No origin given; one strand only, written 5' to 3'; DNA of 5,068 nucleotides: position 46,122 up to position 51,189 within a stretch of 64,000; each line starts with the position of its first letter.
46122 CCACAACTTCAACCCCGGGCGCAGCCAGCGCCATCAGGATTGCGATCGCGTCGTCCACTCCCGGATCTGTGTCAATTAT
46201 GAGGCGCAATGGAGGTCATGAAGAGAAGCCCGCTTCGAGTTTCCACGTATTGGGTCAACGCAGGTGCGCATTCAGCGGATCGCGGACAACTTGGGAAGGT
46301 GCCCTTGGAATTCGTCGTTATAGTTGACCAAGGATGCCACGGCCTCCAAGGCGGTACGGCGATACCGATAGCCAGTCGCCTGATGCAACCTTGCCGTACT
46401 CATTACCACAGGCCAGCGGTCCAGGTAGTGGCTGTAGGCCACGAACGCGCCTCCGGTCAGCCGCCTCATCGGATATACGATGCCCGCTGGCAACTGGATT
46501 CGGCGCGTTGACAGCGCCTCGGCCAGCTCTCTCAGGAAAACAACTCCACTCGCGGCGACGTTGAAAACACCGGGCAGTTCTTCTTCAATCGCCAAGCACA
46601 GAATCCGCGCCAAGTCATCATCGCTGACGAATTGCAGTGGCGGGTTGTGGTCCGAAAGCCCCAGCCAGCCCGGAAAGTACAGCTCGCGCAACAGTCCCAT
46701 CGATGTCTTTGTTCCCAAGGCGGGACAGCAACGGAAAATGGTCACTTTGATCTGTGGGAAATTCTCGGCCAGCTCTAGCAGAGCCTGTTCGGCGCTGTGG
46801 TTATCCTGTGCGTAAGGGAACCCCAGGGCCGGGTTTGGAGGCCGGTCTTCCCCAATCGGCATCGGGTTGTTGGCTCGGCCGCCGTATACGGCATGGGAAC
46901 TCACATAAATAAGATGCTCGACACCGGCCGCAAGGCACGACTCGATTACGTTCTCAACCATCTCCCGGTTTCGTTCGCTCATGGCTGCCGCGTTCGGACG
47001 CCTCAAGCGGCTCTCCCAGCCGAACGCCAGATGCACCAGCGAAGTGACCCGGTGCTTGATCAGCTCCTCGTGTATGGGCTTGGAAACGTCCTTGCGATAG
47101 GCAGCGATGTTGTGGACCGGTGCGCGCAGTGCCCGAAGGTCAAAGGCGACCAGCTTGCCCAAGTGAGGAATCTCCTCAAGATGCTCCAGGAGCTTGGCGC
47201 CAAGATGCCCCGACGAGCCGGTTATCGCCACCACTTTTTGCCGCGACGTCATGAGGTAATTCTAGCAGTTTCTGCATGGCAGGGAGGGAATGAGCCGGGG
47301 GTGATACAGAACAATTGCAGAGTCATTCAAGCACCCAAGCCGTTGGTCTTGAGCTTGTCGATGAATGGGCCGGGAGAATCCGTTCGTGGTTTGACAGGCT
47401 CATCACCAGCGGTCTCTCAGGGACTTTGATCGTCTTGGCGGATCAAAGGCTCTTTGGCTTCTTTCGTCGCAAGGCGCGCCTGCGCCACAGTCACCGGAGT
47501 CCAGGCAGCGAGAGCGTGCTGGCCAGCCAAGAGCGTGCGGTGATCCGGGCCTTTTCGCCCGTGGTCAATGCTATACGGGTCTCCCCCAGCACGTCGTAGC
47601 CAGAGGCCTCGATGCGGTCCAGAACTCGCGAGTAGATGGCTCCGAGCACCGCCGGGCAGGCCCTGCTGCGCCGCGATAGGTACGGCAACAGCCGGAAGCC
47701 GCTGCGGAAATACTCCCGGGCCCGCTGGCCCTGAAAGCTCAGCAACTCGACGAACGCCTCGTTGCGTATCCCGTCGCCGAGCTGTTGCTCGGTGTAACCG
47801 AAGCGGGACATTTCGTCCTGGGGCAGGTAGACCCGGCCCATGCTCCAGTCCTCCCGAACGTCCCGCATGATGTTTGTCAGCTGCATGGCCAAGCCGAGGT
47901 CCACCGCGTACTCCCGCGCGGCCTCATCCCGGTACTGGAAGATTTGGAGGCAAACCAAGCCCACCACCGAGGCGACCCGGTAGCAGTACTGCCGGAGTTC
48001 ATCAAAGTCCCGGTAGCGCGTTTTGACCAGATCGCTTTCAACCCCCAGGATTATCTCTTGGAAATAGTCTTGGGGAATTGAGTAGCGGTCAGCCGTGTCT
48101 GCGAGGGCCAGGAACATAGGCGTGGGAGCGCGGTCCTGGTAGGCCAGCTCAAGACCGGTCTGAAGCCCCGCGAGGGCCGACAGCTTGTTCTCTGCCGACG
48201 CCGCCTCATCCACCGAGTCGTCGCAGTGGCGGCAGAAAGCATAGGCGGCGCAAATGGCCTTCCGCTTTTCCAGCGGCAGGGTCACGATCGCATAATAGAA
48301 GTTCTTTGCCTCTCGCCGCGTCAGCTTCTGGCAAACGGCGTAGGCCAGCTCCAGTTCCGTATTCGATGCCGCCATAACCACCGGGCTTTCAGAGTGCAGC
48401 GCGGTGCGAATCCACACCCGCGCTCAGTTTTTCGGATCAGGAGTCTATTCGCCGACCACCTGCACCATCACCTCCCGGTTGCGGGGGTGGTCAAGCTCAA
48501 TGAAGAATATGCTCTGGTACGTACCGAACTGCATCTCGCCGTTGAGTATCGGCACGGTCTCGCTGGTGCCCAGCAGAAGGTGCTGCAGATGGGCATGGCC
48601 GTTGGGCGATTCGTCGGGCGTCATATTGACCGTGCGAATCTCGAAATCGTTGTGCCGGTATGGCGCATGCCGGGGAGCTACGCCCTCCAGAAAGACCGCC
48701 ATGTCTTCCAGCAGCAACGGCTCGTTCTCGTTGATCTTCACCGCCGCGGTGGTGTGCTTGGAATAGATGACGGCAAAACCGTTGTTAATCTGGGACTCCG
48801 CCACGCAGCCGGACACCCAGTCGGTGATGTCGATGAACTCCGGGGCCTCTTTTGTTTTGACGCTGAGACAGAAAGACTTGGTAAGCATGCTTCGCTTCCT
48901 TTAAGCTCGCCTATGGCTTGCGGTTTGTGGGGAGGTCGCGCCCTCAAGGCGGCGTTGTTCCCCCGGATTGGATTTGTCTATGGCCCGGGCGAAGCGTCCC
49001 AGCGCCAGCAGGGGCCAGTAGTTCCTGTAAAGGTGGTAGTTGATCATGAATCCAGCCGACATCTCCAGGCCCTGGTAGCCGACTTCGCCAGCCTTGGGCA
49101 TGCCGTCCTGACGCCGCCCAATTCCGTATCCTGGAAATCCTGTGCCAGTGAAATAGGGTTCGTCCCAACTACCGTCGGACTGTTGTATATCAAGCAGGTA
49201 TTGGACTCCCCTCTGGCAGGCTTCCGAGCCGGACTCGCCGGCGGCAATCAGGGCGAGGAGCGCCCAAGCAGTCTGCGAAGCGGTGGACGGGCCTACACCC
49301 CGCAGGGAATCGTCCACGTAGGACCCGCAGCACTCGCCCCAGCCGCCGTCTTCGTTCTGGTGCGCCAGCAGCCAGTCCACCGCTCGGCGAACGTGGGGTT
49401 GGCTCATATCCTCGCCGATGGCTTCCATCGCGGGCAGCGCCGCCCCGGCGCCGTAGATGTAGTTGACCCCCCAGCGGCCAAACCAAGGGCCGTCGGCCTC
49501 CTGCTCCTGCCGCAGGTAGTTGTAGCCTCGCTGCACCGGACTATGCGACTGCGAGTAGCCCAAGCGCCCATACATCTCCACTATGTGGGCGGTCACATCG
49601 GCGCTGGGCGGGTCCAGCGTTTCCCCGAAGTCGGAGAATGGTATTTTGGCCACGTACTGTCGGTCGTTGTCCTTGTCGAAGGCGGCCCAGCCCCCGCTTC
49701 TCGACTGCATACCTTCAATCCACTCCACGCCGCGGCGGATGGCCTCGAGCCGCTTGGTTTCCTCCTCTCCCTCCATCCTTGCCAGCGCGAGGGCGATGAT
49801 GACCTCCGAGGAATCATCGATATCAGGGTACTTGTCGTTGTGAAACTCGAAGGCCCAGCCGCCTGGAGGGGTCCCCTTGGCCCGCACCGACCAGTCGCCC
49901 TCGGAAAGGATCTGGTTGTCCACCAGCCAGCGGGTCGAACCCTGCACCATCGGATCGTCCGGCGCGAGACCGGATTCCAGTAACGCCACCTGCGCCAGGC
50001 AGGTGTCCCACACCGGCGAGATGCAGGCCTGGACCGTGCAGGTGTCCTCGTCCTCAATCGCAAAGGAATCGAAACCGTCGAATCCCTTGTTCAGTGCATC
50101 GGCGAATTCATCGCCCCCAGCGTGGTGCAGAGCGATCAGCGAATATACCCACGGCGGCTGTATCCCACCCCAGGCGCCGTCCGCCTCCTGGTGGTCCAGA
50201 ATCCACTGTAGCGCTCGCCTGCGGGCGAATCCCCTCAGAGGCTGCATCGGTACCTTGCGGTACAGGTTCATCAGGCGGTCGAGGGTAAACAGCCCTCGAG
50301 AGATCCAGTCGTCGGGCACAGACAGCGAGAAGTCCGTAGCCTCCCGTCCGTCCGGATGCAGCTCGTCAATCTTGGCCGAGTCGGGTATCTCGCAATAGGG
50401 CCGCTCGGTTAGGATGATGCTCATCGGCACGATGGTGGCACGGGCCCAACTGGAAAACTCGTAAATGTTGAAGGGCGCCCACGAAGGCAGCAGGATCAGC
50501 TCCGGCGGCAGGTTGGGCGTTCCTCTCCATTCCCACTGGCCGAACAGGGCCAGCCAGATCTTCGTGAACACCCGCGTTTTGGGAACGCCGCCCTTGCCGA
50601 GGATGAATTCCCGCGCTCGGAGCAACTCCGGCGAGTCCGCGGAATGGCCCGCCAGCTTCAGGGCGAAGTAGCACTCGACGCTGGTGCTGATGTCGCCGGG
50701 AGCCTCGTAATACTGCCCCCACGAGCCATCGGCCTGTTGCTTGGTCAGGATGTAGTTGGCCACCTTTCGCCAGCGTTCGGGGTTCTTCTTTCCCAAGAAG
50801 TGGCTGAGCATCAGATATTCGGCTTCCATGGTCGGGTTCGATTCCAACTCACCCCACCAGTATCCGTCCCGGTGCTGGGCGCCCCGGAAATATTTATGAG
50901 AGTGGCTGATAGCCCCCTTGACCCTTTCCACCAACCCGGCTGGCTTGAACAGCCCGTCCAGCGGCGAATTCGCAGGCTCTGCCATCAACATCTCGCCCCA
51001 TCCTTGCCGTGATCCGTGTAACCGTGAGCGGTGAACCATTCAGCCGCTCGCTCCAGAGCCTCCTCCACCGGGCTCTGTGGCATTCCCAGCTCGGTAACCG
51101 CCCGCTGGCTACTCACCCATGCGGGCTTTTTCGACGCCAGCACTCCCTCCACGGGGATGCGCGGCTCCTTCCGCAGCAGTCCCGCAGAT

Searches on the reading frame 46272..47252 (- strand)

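Call 44: search_protein_families(library=pfam, proteins=[window:46272-47252:-], max_evalue=0.00001)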
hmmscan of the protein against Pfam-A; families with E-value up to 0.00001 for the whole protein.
window:46272-47252:- (326 aa): 3 families
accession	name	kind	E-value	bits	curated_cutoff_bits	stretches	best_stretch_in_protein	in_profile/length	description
PF01370.27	Epimerase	-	1.4e-17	64.3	20.9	1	8-232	1-239/240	NAD dependent epimerase/dehydratase family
PF01073.25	3Beta_HSD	-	3.3e-08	33.4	22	1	9-163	1-162/280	3-beta hydroxysteroid dehydrogenase/isomerase family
PF04321.23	RmlD_sub_bind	-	9.6e-06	25.3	27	0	8-164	3-142/287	RmlD substrate binding domain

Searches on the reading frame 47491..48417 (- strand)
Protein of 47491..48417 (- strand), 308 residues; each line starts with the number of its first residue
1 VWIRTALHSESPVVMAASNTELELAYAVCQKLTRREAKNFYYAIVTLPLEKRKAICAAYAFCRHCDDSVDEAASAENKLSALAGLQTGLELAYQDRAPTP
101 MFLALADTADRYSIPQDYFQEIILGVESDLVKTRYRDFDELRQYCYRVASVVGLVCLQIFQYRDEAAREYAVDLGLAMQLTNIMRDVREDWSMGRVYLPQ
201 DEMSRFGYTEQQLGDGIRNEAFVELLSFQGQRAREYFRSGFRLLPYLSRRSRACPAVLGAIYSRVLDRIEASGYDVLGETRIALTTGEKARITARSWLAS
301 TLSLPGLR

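Call 44: search_protein_families(library=pfam, proteins=[window:47491-48417:-], max_evalue=0.00001)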
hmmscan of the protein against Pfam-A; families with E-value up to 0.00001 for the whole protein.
window:47491-48417:- (308 aa): 1 family
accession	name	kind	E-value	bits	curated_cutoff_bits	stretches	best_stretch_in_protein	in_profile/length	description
PF00494.24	SQS_PSY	-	5.3e-76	256.2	26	1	34-285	2-260/263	Squalene/phytoene synthase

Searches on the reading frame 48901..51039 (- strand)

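Call 44: search_protein_families(library=pfam, proteins=[window:48901-51039:-], max_evalue=0.00001)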
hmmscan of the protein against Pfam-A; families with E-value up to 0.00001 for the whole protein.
window:48901-51039:- (712 aa): 4 families
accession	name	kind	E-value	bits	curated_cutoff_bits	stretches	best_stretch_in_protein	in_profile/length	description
PF13243.12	SQHop_cyclase_C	-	5.4e-141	469.7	26.1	1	340-637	1-296/319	Squalene-hopene cyclase C-terminal domain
PF13249.12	SQHop_cyclase_N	-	1.1e-121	406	26.2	1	44-332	1-291/291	Squalene-hopene cyclase N-terminal domain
PF09492.16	Pec_lyase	-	3.5e-09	36.8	22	0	408-470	37-99/292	Pectic acid lyase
PF07678.20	TED_complement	-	4.7e-06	26.4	22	0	545-617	111-188/312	A-macroglobulin TED domain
